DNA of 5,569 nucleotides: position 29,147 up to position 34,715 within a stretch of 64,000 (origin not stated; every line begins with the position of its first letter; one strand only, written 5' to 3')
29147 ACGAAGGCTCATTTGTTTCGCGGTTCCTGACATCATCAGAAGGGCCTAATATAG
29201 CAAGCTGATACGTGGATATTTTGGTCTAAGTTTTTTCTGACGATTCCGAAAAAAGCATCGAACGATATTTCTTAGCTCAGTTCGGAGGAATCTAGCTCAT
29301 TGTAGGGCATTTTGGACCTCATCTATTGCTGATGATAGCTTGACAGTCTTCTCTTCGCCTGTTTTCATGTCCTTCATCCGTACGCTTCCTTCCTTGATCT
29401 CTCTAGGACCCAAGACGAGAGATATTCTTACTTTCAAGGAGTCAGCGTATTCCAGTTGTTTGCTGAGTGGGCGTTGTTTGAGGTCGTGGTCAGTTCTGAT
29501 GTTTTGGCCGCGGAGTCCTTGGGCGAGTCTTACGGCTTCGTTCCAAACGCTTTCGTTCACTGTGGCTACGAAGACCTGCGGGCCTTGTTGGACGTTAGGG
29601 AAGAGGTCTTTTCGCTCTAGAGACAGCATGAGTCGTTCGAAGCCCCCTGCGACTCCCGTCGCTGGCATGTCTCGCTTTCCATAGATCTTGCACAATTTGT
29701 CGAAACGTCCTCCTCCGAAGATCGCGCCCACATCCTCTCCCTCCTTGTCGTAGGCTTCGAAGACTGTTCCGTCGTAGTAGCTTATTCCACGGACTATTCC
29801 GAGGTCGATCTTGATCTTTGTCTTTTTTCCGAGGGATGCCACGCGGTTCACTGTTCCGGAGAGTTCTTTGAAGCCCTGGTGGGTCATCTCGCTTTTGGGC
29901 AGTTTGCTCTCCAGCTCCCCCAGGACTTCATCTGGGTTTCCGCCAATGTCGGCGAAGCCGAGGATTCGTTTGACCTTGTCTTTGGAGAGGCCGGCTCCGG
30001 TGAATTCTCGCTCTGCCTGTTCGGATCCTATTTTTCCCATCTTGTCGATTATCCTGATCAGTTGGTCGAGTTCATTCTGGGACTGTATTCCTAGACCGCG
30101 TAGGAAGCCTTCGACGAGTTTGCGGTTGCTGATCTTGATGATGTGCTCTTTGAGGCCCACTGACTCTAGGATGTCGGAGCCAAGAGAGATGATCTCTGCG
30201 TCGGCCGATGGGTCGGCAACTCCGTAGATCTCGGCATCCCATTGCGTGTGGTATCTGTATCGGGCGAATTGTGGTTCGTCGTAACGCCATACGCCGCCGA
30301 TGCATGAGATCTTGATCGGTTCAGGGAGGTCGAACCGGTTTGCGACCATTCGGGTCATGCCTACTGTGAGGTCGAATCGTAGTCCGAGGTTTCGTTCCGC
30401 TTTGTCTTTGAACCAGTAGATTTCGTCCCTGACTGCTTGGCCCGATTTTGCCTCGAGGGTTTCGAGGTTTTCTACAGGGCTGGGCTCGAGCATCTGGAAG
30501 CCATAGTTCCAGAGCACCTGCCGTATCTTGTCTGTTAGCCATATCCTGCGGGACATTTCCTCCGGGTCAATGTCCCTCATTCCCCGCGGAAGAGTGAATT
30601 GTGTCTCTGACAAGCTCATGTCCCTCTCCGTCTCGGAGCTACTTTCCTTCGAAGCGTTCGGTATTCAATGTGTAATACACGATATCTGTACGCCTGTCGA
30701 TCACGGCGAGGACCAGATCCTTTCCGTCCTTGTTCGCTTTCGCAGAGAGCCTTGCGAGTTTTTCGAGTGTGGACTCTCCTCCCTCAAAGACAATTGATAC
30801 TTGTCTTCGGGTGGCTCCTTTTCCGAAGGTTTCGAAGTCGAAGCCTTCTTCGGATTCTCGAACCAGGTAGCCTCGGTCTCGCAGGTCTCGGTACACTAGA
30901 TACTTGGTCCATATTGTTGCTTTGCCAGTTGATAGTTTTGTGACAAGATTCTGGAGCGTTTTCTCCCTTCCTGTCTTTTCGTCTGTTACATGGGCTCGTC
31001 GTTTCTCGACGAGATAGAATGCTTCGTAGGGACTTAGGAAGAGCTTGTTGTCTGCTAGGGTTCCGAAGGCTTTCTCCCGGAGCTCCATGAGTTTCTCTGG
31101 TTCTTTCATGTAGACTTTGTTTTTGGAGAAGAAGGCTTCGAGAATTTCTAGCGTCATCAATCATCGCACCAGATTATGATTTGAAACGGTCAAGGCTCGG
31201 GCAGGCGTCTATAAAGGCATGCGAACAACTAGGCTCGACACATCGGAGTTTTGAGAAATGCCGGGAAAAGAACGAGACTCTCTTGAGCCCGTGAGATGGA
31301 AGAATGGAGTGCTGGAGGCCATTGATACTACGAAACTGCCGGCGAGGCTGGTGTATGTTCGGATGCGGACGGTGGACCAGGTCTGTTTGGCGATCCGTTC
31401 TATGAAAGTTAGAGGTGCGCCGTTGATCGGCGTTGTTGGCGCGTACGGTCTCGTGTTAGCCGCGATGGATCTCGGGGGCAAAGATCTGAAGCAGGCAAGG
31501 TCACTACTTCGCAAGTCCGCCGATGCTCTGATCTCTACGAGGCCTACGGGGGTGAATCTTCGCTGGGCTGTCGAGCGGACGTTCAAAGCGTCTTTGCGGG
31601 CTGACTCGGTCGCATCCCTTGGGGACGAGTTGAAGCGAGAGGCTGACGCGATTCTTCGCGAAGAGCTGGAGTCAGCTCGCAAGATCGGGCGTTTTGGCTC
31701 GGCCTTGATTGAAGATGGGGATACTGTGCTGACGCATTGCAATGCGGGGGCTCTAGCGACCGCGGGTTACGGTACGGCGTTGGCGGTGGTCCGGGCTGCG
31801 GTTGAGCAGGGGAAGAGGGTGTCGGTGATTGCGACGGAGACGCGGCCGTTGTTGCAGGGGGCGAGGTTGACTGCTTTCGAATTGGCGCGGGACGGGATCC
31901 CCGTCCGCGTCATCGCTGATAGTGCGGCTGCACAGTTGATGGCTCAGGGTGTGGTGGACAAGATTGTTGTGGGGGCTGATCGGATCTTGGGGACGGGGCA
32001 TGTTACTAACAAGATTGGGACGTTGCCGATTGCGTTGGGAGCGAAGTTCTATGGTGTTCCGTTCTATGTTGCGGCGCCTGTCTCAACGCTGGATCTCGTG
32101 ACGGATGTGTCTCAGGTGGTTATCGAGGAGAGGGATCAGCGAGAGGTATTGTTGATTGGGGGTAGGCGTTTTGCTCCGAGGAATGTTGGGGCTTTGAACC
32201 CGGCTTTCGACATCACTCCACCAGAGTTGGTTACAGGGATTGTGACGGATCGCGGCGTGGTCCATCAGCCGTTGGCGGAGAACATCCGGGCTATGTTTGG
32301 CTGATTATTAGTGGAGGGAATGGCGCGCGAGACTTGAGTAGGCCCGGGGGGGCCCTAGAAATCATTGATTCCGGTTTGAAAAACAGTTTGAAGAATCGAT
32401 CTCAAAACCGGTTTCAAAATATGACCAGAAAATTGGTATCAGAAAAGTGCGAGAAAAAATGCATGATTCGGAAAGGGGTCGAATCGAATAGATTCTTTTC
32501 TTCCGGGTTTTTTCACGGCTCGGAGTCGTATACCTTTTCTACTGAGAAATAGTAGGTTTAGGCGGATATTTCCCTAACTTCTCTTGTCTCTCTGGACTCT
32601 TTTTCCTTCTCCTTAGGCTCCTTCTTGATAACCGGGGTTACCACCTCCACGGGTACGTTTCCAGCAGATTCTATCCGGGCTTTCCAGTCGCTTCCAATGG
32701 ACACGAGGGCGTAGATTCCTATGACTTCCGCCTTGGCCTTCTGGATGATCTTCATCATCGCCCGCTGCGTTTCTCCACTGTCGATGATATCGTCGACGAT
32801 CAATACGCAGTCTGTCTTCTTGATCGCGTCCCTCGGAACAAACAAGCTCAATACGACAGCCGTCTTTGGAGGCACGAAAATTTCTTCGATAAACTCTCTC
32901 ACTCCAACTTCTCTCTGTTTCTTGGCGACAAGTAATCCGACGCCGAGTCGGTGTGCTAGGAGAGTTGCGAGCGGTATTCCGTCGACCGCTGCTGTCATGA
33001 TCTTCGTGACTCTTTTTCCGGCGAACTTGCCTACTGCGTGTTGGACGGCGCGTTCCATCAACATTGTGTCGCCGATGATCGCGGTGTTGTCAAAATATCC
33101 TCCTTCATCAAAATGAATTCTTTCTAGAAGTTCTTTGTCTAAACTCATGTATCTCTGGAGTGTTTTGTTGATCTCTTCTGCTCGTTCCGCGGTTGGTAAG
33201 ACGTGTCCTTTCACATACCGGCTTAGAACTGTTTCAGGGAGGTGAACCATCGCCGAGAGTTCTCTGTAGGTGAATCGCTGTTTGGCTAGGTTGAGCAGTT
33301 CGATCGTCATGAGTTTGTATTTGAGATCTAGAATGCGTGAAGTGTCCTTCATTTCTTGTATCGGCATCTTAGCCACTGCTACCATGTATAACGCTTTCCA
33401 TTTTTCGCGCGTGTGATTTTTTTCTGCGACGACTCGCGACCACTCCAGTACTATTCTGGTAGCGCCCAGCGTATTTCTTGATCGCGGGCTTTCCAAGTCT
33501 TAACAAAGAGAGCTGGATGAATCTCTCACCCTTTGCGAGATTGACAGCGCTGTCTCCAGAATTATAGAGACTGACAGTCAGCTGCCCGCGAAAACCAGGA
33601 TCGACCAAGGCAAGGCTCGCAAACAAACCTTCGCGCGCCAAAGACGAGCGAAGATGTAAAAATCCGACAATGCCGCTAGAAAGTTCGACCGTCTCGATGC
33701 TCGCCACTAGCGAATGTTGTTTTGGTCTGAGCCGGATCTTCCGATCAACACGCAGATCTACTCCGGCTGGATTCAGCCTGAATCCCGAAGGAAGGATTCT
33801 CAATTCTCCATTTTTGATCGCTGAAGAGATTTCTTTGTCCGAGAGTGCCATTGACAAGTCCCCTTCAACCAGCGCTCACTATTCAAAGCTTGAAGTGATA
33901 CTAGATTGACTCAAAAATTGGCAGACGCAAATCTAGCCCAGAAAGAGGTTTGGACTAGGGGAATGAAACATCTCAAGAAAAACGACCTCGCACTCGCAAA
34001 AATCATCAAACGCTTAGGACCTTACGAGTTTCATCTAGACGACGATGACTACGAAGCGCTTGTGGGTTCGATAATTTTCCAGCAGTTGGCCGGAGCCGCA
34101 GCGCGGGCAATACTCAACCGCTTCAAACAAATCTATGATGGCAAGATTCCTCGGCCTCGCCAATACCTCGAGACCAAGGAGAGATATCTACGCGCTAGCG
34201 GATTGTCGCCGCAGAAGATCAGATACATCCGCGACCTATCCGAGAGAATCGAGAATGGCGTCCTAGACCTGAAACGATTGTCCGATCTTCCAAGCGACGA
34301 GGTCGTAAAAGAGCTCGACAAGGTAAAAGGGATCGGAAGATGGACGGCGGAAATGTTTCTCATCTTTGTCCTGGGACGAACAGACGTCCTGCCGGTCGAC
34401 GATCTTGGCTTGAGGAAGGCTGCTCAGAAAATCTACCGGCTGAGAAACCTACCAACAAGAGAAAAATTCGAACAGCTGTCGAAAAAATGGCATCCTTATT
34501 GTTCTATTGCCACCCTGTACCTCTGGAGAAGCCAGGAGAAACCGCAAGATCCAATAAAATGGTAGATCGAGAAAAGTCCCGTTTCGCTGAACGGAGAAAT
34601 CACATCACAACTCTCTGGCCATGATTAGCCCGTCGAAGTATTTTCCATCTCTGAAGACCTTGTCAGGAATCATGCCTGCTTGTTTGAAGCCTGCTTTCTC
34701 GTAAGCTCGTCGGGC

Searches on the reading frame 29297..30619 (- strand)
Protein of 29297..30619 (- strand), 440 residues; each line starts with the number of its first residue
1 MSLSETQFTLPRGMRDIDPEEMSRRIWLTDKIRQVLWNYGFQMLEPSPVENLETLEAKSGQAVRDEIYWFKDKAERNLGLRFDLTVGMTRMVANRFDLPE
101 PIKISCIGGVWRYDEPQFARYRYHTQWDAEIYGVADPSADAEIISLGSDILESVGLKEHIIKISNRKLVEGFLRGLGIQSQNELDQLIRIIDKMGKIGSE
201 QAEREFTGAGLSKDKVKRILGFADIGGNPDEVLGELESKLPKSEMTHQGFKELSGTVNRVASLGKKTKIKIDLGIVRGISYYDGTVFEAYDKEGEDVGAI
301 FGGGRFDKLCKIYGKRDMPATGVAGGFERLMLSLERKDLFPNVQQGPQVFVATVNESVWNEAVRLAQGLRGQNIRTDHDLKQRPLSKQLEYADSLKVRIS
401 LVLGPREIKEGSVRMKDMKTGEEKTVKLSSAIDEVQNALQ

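Call 48: search_protein_families(library=pfam, proteins=[window:29297-30619:-], max_evalue=0.00001)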
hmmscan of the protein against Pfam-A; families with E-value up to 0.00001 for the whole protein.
window:29297-30619:- (440 aa): 3 families
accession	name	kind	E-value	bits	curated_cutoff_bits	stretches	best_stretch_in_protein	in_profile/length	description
PF13393.11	tRNA-synt_His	-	1.4e-51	176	25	1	13-328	1-306/308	Histidyl-tRNA synthetase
PF03129.25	HGTP_anticodon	-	1.5e-17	63.9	21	1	348-437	1-93/94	Anticodon binding domain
PF00587.30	tRNA-synt_2b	-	1.3e-07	32.3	29.3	1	68-293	1-124/179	tRNA synthetase class II core domain (G, H, P, S and T)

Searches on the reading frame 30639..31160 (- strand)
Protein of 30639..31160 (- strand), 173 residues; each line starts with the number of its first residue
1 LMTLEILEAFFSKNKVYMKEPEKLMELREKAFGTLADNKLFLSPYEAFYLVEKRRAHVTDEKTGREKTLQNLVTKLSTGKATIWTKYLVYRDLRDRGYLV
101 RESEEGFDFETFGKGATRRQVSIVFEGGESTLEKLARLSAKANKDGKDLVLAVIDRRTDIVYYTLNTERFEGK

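Call 48: search_protein_families(library=pfam, proteins=[window:30639-31160:-], max_evalue=0.00001)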
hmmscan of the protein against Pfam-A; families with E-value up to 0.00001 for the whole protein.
window:30639-31160:- (173 aa): 2 families
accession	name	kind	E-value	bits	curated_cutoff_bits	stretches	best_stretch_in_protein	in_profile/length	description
PF01974.23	tRNA_int_endo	-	6.6e-12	45.8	27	1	83-162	1-85/85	tRNA intron endonuclease, catalytic C-terminal domain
PF02778.19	tRNA_int_endo_N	-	2.8e-08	33.6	21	1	8-59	2-55/67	tRNA intron endonuclease, N-terminal domain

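Call 49: search_solved_structures(query=window:30639-31160:-, max_evalue=0.01, show_alignments=3)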
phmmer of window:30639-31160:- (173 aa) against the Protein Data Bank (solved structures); distinct sequences matched with E-value up to 0.01: 12.
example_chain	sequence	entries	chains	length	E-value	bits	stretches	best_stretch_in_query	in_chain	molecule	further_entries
5x89_A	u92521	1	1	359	7.4e-16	61.8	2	25-156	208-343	EndA-like protein,tRNA-splicing endonuclease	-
1a79_A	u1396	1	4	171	1.6e-11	47.7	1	16-165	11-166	TRNA ENDONUCLEASE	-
4fz2_A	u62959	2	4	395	4.6e-10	42.9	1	18-103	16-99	tRNA intron endonuclease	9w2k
3p1y_A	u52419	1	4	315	2.7e-05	27.4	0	26-165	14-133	tRNA-splicing endonuclease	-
1r0v_A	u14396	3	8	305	6e-05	26.3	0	26-165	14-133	tRNA-intron endonuclease | Putative tRNA-intron endonuclease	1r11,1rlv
2cv8_A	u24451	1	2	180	6.6e-05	26.2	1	37-159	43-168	tRNA-splicing endonuclease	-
2gjw_A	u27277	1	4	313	6.8e-05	26.1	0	26-165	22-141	tRNA-splicing endonuclease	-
3p1z_B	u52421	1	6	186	0.00032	24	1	29-116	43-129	tRNA-splicing endonuclease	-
3ajv_B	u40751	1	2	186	0.00037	23.7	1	29-115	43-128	tRNA-splicing endonuclease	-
2zyz_B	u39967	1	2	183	0.0015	21.8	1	39-117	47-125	tRNA-splicing endonuclease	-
3iey_A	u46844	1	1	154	0.0035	20.6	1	35-116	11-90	tRNA-splicing endonuclease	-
3iey_B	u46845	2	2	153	0.0067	19.7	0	54-166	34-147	NEQ261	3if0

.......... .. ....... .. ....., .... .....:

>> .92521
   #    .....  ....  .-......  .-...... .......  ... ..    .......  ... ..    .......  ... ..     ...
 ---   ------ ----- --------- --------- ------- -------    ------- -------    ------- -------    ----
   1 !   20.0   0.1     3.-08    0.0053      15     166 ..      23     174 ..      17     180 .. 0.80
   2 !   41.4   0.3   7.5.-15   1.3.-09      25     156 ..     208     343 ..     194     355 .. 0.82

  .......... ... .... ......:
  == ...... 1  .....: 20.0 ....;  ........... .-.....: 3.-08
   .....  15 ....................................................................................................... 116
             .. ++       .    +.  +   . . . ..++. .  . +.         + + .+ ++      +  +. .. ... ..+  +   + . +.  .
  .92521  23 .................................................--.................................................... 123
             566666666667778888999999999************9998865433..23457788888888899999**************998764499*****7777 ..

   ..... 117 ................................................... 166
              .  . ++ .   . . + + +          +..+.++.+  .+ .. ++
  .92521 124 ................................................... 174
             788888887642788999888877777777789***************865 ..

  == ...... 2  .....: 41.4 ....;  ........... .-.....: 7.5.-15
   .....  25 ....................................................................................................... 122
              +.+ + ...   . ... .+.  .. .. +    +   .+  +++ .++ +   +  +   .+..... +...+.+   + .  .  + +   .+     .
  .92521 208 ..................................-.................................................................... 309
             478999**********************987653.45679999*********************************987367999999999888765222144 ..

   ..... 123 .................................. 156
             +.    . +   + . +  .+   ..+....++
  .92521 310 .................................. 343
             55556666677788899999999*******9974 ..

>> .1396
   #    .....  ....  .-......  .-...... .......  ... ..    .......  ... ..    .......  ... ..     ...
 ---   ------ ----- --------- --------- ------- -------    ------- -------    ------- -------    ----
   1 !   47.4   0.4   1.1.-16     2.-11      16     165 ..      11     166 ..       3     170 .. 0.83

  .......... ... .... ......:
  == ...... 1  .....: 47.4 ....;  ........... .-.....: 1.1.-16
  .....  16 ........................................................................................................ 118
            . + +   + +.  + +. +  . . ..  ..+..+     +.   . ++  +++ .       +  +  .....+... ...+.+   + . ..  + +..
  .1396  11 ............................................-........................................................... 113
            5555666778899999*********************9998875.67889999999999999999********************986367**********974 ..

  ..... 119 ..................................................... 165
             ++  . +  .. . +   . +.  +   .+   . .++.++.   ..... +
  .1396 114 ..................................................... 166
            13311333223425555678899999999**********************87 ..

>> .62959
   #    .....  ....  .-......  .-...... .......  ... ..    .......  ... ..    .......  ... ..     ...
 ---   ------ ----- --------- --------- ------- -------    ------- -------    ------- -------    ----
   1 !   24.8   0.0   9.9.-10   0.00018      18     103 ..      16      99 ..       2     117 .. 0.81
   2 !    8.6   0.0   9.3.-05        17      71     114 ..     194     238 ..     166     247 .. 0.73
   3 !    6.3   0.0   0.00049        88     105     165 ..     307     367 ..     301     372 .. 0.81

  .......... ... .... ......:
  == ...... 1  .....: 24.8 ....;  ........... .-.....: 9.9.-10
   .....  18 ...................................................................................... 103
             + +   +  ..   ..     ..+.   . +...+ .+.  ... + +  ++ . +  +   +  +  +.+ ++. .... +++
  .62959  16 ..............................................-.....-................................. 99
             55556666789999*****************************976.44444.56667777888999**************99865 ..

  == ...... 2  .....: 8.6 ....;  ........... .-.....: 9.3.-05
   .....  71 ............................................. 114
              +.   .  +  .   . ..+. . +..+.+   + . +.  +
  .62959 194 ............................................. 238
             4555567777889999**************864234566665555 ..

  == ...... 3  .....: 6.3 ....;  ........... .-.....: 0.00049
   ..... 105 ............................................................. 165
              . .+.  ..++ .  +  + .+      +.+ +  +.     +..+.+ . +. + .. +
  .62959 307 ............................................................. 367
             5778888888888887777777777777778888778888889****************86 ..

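Call 50: search_protein_families(library=ncbifam, proteins=[window:30639-31160:-], max_evalue=0.01)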
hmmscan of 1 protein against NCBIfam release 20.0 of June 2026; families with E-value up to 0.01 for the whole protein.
window:30639-31160:- (173 aa): 6 families
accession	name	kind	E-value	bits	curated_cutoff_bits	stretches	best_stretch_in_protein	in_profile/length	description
NF006795.0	PRK09300.1-3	equivalog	2.1e-18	66.4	501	1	12-172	6-168/350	tRNA splicing endonuclease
NF006796.0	PRK09300.1-4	equivalog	1e-14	54.3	518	1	28-168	21-158/335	tRNA splicing endonuclease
TIGR00324.1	endA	equivalog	3.9e-10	39.9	59.6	1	22-165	17-174/177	tRNA-intron lyase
NF006794.0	PRK09300.1-1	equivalog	3.1e-09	36.2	383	1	32-172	26-165/346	tRNA splicing endonuclease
NF007085.0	PRK09539.1-2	equivalog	1.5e-06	28.4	157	1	80-166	31-118/124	tRNA-splicing endonuclease subunit beta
NF006797.0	PRK09300.1-5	equivalog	1.6e-06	27.6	292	1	32-135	28-118/290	tRNA splicing endonuclease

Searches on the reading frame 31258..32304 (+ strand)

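Call 48: search_protein_families(library=pfam, proteins=[window:31258-32304:+], max_evalue=0.00001)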
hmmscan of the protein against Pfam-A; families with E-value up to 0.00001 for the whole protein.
window:31258-32304:+ (348 aa): 1 family
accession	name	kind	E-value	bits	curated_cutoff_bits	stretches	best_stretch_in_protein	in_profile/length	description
PF01008.23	IF-2B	-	1.7e-83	280.5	22.4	1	50-335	1-278/280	Initiation factor 2 subunit family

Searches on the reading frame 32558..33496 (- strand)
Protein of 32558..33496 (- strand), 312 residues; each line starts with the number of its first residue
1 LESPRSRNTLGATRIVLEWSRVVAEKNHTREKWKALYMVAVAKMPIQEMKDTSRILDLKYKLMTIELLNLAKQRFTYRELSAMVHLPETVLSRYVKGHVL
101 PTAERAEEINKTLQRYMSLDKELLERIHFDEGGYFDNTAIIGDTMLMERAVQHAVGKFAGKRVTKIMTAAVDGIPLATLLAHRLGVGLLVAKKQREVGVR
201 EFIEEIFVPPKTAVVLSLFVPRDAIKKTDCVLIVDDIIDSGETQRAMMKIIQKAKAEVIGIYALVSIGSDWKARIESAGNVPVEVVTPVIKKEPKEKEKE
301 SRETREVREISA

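Call 48: search_protein_families(library=pfam, proteins=[window:32558-33496:-], max_evalue=0.00001)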
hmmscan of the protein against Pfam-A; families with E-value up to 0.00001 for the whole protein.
window:32558-33496:- (312 aa): 1 family
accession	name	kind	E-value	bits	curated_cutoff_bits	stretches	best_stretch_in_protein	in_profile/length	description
PF00156.33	Pribosyltran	-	2.3e-11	43.7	26.3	1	149-277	13-136/158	Phosphoribosyl transferase domain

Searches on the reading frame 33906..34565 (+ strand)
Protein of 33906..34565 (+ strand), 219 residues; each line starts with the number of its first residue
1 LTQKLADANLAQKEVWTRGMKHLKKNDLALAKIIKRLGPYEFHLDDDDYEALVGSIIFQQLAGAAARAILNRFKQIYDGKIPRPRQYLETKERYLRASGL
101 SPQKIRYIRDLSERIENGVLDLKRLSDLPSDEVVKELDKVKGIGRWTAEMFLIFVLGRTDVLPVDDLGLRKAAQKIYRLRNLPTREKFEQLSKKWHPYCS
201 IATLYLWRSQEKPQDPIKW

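Call 52: search_protein_families(library=pfam, proteins=[window:33906-34565:+], max_evalue=0.00001)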
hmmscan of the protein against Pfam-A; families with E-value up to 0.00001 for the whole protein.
window:33906-34565:+ (219 aa): 1 family
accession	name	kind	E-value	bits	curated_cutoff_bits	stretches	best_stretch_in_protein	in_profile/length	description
PF00730.31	HhH-GPD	-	6.4e-16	59.1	26.2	1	53-195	1-105/108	HhH-GPD superfamily base excision DNA repair protein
